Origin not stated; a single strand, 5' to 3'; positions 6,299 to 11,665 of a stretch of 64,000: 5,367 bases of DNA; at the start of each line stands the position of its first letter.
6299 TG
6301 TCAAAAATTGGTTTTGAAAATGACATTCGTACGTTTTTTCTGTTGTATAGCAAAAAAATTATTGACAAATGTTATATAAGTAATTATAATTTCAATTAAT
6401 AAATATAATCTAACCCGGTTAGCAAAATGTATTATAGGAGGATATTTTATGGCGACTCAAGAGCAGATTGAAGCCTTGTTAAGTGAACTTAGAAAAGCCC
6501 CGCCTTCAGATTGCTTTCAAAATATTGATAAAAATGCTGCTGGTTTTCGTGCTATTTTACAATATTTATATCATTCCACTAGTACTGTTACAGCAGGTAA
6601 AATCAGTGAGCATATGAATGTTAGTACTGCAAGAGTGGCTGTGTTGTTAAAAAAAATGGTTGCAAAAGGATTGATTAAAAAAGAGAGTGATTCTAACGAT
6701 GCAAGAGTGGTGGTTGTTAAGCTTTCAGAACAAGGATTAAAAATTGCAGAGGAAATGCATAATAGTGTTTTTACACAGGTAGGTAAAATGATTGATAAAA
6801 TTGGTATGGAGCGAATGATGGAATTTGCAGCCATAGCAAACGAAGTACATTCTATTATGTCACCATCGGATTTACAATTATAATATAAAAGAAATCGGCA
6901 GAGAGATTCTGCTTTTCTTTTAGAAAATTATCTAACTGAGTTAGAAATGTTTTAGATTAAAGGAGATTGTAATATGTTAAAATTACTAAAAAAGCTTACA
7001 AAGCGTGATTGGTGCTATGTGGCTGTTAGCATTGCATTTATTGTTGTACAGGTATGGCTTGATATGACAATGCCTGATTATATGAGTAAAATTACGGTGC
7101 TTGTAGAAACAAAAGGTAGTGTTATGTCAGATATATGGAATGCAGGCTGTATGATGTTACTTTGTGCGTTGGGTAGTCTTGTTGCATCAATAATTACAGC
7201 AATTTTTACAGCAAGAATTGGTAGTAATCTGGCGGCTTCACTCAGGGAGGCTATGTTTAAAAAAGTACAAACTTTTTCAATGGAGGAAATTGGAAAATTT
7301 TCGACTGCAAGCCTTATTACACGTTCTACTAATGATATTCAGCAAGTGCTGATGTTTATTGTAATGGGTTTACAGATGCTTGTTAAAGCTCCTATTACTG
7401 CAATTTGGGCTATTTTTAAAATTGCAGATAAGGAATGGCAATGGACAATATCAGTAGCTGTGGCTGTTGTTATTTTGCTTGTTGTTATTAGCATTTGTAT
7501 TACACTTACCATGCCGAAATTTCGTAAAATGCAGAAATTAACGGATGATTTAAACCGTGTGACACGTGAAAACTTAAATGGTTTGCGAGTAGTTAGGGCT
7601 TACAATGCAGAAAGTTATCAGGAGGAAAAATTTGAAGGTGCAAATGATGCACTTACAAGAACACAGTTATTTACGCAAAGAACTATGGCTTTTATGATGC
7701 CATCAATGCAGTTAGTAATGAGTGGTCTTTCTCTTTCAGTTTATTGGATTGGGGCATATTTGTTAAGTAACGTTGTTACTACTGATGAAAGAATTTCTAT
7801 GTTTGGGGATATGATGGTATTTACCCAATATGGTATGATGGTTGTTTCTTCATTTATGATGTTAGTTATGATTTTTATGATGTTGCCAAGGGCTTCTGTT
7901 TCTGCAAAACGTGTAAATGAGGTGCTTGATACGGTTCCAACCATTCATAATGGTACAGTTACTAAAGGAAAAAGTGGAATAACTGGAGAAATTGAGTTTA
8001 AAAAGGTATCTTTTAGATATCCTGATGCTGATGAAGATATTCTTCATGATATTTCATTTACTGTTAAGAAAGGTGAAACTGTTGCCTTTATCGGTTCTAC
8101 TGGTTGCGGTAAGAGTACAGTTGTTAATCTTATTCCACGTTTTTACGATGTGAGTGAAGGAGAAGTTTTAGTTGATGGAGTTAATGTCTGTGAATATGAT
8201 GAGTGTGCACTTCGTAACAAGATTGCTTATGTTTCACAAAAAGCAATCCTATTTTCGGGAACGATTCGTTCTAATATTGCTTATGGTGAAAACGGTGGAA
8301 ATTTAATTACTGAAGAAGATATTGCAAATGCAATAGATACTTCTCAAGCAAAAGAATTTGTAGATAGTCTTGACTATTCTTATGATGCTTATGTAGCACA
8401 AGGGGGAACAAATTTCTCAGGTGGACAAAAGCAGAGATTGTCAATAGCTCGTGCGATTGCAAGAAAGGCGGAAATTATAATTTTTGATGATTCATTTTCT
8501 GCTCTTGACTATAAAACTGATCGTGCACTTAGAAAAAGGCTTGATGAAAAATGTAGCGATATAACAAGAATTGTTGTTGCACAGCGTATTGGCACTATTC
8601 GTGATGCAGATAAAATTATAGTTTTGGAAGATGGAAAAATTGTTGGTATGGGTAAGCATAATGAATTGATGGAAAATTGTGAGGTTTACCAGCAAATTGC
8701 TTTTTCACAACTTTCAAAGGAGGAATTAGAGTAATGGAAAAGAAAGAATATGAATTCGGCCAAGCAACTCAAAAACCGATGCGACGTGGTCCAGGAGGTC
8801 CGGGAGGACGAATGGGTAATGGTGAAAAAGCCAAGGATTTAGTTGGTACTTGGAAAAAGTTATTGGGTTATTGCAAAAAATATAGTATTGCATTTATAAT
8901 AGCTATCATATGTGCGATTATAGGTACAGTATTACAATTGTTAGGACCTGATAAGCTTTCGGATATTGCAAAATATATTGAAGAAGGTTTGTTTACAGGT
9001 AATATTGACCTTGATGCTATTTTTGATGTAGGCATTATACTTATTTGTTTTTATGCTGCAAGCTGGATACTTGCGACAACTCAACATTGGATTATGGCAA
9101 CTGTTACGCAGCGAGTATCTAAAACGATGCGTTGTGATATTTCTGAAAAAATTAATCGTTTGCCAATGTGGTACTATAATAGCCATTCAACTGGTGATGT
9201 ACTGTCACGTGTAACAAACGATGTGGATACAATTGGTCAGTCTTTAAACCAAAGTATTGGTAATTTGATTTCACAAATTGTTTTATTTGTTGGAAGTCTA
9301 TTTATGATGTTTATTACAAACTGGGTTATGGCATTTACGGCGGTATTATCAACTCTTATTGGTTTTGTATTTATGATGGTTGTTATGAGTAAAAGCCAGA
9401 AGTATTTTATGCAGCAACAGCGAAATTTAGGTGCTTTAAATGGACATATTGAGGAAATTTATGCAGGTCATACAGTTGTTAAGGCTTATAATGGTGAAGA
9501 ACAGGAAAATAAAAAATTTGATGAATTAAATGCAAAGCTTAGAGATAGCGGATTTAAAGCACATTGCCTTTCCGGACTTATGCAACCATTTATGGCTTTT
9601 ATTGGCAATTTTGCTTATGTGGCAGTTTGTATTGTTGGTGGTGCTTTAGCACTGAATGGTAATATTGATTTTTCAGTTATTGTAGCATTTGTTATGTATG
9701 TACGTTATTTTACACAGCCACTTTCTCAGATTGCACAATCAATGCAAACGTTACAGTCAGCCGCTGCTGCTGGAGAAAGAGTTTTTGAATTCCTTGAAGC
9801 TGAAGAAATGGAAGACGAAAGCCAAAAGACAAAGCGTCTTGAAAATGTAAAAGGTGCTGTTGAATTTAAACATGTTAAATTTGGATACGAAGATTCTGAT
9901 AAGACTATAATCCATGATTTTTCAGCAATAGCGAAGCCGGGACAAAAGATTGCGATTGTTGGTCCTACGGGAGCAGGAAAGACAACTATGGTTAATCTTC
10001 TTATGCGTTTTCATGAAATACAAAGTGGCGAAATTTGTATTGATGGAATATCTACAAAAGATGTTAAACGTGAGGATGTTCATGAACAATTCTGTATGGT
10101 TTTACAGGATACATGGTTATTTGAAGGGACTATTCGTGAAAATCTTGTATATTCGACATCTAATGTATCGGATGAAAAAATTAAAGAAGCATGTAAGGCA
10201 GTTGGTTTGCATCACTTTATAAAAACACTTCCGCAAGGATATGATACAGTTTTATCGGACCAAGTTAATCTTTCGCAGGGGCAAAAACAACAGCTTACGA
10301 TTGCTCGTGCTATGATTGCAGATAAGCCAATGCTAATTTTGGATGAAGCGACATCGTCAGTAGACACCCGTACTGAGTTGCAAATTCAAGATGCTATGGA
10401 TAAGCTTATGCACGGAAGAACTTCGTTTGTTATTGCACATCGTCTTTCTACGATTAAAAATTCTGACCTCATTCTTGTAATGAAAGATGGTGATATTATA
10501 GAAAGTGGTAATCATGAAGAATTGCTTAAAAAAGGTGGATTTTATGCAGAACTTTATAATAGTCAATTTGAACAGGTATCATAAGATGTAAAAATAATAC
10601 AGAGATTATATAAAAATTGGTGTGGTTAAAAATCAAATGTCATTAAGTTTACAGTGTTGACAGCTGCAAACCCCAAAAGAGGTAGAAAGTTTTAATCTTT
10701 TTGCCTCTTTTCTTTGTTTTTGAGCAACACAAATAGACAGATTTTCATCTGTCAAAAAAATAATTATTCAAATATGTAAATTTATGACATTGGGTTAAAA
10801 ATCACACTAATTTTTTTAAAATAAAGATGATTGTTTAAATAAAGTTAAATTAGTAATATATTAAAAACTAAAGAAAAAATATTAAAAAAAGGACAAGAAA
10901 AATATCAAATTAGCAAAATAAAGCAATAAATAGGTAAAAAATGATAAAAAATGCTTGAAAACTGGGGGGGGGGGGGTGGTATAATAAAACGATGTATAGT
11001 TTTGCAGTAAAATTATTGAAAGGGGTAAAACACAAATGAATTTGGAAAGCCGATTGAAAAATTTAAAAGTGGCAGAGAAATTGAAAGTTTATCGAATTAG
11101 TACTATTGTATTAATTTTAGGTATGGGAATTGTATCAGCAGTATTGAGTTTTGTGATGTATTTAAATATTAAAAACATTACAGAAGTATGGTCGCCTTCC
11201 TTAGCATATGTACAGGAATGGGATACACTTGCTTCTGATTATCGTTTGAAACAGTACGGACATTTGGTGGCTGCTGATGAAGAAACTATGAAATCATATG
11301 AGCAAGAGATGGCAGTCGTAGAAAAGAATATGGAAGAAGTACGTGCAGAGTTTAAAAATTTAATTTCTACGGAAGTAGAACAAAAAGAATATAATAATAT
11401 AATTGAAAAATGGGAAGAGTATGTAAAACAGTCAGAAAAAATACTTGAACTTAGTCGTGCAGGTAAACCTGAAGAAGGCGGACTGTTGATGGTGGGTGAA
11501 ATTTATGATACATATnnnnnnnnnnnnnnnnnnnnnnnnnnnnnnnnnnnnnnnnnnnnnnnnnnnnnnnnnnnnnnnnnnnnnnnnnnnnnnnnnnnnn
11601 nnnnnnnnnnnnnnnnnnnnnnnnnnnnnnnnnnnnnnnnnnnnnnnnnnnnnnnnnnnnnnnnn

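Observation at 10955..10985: G13 homopolymer forms the spacer of the chemoreceptor promoter: candidate slipped-strand phase or rheostat switch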

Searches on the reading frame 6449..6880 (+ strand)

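Call 29: search_protein_families(library=pfam, proteins=[window:6449-6880:+])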
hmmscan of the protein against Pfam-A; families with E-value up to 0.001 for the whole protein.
window:6449-6880:+ (144 aa): 11 families
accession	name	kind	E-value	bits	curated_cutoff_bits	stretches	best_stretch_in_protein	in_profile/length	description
PF12802.13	MarR_2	-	7.4e-09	36.1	27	1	36-86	10-60/61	MarR family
PF22381.2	Staph_reg_Sar_Rot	-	1.4e-08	35.2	27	1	35-103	18-85/85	Transcriptional regulator SarA/Rot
PF01047.28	MarR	-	1.9e-08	34.5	24.6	1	36-88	8-59/59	MarR family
PF13463.12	HTH_27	-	1e-06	29.3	22.2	1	35-96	7-68/68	Winged helix DNA-binding domain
PF21984.2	DnaD_N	-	6.6e-05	23.5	27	1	44-92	33-81/101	DnaD N-terminal domain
PF01978.25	TrmB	-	0.00024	21.3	25.6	1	45-82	21-58/68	Sugar-specific transcriptional regulator TrmB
PF09012.17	FeoC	-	0.00026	21.5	21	1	45-83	13-51/69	FeoC like transcriptional regulator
PF13412.12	HTH_24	-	0.00039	20.4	21.9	1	34-77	6-48/48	Winged helix-turn-helix DNA-binding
PF08279.18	HTH_11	-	0.0004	20.7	25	1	35-61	4-30/55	HTH domain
PF13601.12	HTH_34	-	0.00049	20.7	27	1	35-103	4-72/80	Winged helix DNA-binding domain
PF01325.25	Fe_dep_repress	-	0.00073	20.1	26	0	34-80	11-56/60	Iron dependent repressor, N-terminal DNA binding domain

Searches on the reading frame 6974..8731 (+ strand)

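Call 5: search_protein_families(library=pfam, proteins=[window:6974-8731:+])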
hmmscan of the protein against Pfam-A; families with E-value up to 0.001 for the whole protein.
window:6974-8731:+ (586 aa): 3 families
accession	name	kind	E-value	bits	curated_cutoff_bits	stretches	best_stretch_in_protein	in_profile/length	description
PF00664.28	ABC_membrane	-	9.2e-30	104.7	28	1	17-269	2-256/274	ABC transporter transmembrane region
PF00005.33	ABC_tran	-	9.8e-30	104.4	25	1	357-508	1-136/137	ABC transporter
PF02463.25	SMC_N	-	5.1e-05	23.2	40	1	326-550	135-210/220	RecF/RecN/SMC N terminal domain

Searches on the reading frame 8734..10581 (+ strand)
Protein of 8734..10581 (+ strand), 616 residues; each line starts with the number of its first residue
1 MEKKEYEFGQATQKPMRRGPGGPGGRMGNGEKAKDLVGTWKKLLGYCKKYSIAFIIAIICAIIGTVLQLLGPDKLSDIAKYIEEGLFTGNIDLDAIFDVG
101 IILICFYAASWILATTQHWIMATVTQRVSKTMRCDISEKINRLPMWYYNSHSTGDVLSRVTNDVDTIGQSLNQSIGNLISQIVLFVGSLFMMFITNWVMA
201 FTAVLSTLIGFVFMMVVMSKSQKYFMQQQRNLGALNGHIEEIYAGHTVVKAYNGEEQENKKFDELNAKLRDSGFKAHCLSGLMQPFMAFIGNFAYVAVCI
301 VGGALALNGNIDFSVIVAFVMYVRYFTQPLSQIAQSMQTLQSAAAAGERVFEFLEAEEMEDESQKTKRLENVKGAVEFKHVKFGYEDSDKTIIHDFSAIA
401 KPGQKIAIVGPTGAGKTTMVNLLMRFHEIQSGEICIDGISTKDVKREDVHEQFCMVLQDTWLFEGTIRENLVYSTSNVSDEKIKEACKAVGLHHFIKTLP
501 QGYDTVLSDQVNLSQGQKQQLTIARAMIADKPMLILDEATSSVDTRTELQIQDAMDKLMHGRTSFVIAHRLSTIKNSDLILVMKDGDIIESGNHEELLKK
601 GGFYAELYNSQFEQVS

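Call 5: search_protein_families(library=pfam, proteins=[window:8734-10581:+])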
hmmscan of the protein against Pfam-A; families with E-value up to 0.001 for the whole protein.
window:8734-10581:+ (616 aa): 3 families
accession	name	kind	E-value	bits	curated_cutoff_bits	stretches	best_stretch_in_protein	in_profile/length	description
PF00664.28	ABC_membrane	-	6.2e-53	180.7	28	1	54-330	1-274/274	ABC transporter transmembrane region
PF00005.33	ABC_tran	-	7.2e-28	98.3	25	1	394-541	2-137/137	ABC transporter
PF13401.12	AAA_22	-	0.00052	20.8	27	0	406-539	8-93/130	AAA domain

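Call 14: list_cluster_members(proteins=[P0001, window:8734-10581:+, window:12912-13118:+, window:13193-13561:+])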
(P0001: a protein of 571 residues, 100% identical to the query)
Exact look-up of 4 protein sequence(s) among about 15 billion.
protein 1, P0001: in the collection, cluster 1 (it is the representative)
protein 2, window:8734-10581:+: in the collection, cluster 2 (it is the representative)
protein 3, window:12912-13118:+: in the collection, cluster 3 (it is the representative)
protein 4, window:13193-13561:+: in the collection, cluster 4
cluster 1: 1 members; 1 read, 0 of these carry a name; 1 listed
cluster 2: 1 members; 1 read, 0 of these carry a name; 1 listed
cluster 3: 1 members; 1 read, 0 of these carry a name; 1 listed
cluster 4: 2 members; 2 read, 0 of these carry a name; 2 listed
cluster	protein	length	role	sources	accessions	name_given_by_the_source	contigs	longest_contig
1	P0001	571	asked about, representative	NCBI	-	-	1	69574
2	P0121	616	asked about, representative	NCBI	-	-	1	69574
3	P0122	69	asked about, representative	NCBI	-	-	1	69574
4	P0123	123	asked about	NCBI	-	-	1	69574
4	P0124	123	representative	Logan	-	-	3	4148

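Call 22: find_homologous_proteins(query=window:8734-10581:+)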
Query window:8734-10581:+ (616 aa): 8000 proteins with E <= 0.001 among 8000 candidates; the best 120 are listed.
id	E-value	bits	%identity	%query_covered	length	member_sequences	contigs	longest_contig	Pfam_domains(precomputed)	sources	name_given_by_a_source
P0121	0.0e+0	1389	100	100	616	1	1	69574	PF00005.34,PF00664.29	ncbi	-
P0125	0.0e+0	1238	87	100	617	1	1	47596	PF00005.34,PF00664.29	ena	-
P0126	0.0e+0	1235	88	100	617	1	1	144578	PF00005.34,PF00664.29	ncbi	-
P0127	0.0e+0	1229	88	100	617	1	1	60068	PF00005.34,PF00664.29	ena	-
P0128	0.0e+0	1226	88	100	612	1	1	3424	PF00005.34,PF00664.29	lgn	-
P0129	0.0e+0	1225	88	100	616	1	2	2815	PF00005.34,PF00664.29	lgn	-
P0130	0.0e+0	1223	87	100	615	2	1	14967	PF00005.34,PF00664.29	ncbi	-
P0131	0.0e+0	1222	87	100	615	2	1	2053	PF00005.34,PF00664.29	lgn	-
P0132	0.0e+0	1216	87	100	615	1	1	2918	PF00005.34,PF00664.29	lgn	-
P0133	0.0e+0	1215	87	100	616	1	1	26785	PF00005.34,PF00664.29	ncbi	-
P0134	0.0e+0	1214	86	100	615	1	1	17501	PF00005.34,PF00664.29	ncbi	-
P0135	0.0e+0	1212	87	100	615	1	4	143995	PF00005.34,PF00664.29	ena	-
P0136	0.0e+0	1211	86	100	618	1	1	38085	PF00005.34,PF00664.29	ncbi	-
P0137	0.0e+0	1208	86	100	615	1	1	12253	PF00005.34,PF00664.29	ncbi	-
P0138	0.0e+0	1202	86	100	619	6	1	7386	PF00005.34,PF00664.29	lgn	-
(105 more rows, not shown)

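Call 24: find_encoding_contigs(protein=P0128, flank=4000, max_places=10)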
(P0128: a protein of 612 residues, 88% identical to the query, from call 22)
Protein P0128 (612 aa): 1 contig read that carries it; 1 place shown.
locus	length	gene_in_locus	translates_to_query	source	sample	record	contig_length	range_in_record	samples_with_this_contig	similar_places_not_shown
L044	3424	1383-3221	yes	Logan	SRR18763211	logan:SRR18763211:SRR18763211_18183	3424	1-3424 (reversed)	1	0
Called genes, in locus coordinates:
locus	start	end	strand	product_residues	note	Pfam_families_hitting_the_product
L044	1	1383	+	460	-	?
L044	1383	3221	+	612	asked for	PF00664:ABC_membrane, PF00005:ABC_tran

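Call 25: find_encoding_contigs(protein=P0129, flank=4000, max_places=10)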
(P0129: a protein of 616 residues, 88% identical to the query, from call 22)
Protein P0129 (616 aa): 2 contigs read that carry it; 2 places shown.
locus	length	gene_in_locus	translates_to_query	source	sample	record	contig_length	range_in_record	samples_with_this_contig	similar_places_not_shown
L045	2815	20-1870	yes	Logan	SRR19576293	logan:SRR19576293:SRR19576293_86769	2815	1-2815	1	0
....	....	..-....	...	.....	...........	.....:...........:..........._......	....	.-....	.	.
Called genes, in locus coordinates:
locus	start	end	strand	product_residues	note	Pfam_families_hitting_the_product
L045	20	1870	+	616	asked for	PF00664:ABC_membrane, PF00005:ABC_tran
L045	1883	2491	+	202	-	PF13189:Cytidylate_kin2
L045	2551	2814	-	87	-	?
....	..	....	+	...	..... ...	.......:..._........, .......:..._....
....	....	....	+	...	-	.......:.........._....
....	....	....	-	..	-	?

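Call 26: find_encoding_contigs(protein=P0126, flank=4000, max_places=10)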
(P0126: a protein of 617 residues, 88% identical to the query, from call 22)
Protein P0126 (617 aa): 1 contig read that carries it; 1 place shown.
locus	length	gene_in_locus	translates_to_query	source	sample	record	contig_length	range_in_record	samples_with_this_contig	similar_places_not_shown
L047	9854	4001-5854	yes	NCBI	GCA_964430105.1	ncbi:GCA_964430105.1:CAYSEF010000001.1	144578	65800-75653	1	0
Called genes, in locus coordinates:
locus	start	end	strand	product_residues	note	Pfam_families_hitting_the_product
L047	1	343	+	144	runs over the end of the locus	PF01047:MarR, PF12802:MarR_2, PF13463:HTH_27 (weak), PF22381:Staph_reg_Sar_Rot (weak)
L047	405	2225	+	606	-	PF06480:FtsH_ext, PF06068:TIP49 (faint), PF00004:AAA, PF07728:AAA_5 (weak), PF17862:AAA_lid_3, PF01434:Peptidase_M41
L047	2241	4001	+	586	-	PF00664:ABC_membrane, PF00005:ABC_tran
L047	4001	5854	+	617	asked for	PF00664:ABC_membrane, PF00005:ABC_tran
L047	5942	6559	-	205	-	PF05067:Mn_catalase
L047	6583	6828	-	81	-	PF12652:CotJB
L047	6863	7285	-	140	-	PF11007:CotJA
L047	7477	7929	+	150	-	PF00075:RNase_H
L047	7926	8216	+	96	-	PF06961:DUF1294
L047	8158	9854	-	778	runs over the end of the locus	PF03772:Competence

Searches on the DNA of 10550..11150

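Call 49: search_rna_families(source=window, start=10550, end=11150, threshold=evalue, max_evalue=1)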
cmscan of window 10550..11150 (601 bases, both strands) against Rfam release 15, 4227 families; matches with E-value up to 1: 1.
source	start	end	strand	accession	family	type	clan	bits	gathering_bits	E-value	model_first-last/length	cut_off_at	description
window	10666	10689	-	RF01328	CRISPR-DR17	Gene; CRISPR;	CL00014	21.3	42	0.23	1-25/25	no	CRISPR RNA direct repeat element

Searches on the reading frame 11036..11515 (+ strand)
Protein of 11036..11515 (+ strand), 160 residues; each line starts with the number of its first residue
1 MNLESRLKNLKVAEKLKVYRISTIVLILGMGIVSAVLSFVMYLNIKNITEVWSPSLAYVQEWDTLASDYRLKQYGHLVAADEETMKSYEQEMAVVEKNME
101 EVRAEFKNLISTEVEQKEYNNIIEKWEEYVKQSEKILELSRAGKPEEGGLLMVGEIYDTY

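Call 28: find_homologous_proteins(query=window:11036-11515:+)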
Query window:11036-11515:+ (160 aa): 3 proteins with E <= 0.001 among 28 candidates.
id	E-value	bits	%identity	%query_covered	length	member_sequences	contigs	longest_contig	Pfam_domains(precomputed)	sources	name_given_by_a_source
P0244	3.4e-43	165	52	99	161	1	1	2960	PF12729.14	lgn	-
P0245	7.6e-31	125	41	99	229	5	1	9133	PF12729.14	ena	-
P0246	3.2e-19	88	44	65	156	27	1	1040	PF12729.14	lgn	-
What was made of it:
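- Tried and rejected: A search with the N-terminal 160 aa, meant to pick up contig-end fragments, returned only three distant proteins (call 28).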
